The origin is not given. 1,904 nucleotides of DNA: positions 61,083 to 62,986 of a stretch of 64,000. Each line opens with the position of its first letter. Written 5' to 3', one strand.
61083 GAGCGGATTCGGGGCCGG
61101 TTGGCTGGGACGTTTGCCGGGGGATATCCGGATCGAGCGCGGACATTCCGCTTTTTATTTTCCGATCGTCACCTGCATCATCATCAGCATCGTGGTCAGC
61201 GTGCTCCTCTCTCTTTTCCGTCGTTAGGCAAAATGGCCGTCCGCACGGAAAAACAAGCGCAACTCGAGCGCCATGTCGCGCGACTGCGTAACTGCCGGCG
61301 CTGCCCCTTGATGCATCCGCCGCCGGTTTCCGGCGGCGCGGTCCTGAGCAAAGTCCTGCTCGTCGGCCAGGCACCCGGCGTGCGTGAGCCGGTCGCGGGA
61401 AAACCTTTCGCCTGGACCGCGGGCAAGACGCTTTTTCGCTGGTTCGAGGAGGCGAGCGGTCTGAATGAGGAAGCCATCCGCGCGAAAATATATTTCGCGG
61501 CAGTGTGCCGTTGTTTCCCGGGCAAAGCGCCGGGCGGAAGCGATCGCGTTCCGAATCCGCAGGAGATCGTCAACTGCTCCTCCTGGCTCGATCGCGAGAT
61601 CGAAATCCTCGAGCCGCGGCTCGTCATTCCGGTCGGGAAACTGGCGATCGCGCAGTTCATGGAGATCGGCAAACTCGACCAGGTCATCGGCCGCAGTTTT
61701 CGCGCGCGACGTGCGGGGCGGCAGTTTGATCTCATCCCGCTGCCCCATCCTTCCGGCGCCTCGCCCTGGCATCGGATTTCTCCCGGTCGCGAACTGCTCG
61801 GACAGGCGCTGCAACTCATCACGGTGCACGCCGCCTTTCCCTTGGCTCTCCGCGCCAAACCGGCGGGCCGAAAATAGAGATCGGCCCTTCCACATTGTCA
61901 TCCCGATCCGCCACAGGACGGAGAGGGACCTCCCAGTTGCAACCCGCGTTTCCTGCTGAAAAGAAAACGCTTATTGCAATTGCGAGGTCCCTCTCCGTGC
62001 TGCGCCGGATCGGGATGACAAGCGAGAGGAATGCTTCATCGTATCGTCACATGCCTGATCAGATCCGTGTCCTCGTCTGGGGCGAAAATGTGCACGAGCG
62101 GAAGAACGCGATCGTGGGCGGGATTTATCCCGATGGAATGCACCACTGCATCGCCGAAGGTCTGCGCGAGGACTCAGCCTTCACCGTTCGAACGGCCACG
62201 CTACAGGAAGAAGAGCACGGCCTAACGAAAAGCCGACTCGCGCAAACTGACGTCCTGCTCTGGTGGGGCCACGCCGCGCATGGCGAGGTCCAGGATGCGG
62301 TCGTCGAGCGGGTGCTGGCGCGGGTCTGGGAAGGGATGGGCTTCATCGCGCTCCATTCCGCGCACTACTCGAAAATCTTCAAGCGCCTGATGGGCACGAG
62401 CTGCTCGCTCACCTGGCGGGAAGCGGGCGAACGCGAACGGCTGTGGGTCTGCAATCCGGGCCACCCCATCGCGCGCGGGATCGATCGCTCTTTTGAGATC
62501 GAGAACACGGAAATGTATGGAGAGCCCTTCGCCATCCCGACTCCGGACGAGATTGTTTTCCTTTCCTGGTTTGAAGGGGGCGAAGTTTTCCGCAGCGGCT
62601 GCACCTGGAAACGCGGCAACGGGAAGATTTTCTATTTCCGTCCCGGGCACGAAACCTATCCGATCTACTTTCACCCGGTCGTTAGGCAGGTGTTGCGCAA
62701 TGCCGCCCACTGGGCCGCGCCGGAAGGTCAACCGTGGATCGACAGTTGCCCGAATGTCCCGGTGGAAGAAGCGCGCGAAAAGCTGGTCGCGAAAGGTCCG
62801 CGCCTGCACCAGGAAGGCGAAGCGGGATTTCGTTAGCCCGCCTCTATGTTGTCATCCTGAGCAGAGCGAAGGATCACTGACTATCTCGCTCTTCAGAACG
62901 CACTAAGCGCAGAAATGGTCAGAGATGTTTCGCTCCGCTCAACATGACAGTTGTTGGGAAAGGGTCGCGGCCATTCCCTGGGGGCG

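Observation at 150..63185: Hyper-abundant 9-mer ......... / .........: about one copy per kb, strand-symmetric and frame-independent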

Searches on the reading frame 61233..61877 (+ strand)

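Call 22: search_protein_families(library=pfam, proteins=[window:61233-61877:+], max_evalue=0.0001)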
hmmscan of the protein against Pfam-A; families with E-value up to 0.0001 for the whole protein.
window:61233-61877:+ (214 aa): 1 family
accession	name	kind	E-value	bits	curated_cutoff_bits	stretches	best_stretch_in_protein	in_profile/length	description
PF03167.25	UDG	-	8.3e-28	97.7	24.3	1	38-179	7-124/141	Uracil DNA glycosylase superfamily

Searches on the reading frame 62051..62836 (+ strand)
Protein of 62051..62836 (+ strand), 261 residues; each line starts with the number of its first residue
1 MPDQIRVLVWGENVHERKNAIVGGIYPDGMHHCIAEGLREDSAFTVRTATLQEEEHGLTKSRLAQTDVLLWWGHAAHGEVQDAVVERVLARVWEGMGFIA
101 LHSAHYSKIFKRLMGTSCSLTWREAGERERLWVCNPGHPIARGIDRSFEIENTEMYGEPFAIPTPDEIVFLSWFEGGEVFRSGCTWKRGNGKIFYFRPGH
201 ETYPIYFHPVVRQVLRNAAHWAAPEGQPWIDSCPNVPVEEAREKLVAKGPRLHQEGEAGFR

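Call 22: search_protein_families(library=pfam, proteins=[window:62051-62836:+], max_evalue=0.0001)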
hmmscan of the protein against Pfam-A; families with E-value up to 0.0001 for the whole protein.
window:62051-62836:+ (261 aa): 1 family
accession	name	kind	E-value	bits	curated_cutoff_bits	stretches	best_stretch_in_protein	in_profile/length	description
PF06283.17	ThuA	-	3.7e-35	122.5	33.4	1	6-222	1-209/209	Trehalose utilisation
